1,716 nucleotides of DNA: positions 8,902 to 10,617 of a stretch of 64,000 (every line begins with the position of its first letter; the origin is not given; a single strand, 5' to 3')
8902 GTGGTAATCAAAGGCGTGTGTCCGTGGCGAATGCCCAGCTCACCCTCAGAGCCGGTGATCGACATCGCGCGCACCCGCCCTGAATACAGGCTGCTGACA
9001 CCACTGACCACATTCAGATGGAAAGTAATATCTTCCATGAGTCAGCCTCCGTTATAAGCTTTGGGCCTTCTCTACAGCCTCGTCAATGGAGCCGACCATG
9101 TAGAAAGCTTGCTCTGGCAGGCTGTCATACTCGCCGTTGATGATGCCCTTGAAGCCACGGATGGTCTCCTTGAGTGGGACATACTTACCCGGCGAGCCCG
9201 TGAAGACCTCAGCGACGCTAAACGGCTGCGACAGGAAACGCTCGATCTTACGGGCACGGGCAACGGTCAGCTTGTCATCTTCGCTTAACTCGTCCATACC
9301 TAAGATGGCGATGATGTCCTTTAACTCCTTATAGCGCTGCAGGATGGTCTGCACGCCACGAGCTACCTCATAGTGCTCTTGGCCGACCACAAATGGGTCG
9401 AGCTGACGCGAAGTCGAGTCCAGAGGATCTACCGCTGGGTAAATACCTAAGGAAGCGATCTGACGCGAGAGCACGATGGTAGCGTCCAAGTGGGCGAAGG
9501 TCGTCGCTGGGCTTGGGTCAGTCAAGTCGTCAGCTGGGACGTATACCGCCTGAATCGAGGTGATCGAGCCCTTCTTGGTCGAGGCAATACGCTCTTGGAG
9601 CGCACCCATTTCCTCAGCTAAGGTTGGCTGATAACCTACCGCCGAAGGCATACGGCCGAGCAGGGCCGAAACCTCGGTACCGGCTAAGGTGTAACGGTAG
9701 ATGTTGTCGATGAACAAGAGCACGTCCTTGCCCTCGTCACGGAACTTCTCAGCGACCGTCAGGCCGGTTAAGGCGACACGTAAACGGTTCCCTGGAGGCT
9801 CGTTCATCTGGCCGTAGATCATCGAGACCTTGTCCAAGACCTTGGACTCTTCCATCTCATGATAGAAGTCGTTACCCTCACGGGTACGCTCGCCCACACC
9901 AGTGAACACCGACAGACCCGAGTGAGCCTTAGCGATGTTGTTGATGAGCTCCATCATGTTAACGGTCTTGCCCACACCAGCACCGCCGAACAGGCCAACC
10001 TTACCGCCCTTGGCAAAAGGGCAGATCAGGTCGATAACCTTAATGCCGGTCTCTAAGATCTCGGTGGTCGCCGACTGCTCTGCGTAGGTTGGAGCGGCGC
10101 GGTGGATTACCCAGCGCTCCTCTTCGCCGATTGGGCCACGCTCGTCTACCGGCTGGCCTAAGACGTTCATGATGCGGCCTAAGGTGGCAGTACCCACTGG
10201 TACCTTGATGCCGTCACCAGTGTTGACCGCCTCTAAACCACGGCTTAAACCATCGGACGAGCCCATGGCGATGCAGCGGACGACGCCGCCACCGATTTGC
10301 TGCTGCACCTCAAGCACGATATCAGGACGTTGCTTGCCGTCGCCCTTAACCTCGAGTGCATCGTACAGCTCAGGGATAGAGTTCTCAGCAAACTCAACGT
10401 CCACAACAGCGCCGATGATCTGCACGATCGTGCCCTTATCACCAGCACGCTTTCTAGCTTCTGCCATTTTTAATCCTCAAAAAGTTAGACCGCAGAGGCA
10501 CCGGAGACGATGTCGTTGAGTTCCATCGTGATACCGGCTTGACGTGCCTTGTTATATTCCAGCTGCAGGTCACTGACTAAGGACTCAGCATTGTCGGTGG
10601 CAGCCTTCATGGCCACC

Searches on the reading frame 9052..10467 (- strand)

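Call 99: search_protein_families(library=pfam, proteins=[window:9052-10467:-], max_evalue=0.00001)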
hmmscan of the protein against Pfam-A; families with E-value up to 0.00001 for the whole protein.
window:9052-10467:- (471 aa): 3 families
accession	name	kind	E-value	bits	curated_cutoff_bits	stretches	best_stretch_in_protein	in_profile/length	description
PF00006.31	ATP-synt_ab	-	4.1e-73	246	29.5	1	141-353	1-213/213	ATP synthase alpha/beta family, nucleotide-binding domain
PF22919.1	ATP-synt_VA_C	-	2.6e-18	66.3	24.7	1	361-447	8-97/101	C-terminal domain of V and A type ATP synthase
PF02874.29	ATP-synt_ab_N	-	1.6e-16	61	20.9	1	14-84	1-69/69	ATP synthase alpha/beta family, beta-barrel domain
